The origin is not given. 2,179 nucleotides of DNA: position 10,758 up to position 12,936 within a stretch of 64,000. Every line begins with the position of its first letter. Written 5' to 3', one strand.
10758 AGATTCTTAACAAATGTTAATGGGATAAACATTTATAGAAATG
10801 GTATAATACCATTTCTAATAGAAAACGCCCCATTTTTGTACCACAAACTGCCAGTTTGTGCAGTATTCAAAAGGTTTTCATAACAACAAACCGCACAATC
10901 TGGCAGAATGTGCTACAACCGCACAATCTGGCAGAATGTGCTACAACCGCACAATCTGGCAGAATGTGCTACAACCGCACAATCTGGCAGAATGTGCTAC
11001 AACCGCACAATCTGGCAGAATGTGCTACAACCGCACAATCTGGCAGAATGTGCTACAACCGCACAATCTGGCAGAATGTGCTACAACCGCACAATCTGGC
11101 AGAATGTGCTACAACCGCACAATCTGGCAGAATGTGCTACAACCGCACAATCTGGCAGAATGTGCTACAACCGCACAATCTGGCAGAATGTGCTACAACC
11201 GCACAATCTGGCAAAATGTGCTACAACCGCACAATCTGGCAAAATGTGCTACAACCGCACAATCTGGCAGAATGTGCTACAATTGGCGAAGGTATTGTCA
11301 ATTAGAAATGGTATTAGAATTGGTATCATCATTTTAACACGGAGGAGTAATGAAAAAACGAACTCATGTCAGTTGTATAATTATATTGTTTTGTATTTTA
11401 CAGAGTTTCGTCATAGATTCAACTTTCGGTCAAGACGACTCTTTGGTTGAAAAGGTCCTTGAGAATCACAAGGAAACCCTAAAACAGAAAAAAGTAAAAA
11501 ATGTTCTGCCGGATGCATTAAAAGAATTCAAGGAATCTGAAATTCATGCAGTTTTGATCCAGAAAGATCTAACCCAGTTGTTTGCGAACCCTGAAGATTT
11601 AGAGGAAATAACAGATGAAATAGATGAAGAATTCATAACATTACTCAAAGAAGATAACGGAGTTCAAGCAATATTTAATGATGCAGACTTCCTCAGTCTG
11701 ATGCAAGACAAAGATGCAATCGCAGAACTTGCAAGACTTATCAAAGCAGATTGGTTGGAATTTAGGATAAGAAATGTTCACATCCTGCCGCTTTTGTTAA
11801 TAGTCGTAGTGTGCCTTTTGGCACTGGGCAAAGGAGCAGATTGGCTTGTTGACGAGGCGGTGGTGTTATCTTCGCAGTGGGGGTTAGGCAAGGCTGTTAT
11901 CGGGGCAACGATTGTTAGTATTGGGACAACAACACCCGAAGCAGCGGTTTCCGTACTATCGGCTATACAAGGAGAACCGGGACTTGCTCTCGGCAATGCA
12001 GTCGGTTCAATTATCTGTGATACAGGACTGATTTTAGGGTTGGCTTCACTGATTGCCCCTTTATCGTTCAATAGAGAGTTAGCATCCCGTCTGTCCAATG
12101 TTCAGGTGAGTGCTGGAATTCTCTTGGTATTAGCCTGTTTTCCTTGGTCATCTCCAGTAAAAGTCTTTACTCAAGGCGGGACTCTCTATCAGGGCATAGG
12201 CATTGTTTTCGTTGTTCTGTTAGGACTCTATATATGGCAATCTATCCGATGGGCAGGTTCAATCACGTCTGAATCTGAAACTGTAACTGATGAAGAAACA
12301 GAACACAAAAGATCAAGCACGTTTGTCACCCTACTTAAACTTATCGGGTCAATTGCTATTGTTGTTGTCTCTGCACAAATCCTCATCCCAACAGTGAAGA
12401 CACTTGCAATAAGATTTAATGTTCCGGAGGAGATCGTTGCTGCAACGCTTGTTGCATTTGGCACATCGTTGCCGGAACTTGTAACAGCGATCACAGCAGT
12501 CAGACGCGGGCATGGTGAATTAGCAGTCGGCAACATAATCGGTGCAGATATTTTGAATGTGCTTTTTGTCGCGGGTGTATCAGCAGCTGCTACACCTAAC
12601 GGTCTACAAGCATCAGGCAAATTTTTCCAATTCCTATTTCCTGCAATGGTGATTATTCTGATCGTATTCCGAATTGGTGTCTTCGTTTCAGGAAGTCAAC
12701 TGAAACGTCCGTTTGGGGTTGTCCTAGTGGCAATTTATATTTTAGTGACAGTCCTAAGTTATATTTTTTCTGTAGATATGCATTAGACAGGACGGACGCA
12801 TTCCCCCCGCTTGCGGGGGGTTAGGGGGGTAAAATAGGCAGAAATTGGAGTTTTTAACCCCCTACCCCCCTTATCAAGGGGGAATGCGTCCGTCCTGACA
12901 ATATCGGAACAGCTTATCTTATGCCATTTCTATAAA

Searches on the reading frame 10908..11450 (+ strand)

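Call 44: search_protein_families(library=pfam, proteins=[window:10908-11450:+], max_evalue=0.001)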
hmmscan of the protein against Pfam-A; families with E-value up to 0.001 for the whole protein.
window:10908-11450:+ (180 aa): 2 families
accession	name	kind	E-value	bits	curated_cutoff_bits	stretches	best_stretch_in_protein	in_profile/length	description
PF18909.5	dGTP_diPhyd_N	-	0.00047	20.5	27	0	11-49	16-54/99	dATP/dGTP diphosphohydrolase, N-terminal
PF04885.19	Stig1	-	0.0009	20.1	24.1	0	48-116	11-79/85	Stigma-specific STIG1-like protein family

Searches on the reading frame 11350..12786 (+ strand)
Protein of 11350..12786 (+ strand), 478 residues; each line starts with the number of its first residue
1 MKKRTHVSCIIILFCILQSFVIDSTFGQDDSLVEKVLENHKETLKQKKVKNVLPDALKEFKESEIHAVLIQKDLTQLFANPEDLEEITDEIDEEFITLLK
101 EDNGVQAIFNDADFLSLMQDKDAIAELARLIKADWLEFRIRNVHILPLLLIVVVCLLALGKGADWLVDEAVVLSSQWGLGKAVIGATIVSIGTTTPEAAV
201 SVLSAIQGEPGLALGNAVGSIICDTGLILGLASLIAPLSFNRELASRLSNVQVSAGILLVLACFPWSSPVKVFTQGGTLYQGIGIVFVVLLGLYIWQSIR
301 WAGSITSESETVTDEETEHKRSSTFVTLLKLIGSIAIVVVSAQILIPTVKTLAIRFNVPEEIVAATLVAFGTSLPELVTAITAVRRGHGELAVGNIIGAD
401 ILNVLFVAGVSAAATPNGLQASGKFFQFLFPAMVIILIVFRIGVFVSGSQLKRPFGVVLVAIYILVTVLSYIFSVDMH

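Call 9: search_protein_families(library=pfam, proteins=[window:11350-12786:+], max_evalue=0.001)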
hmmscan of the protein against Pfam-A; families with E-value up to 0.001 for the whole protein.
window:11350-12786:+ (478 aa): 1 family
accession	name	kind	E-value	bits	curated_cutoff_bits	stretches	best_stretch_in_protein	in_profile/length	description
PF01699.29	Na_Ca_ex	-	6e-53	179.3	24.9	2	329-471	4-150/151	Sodium/calcium exchanger protein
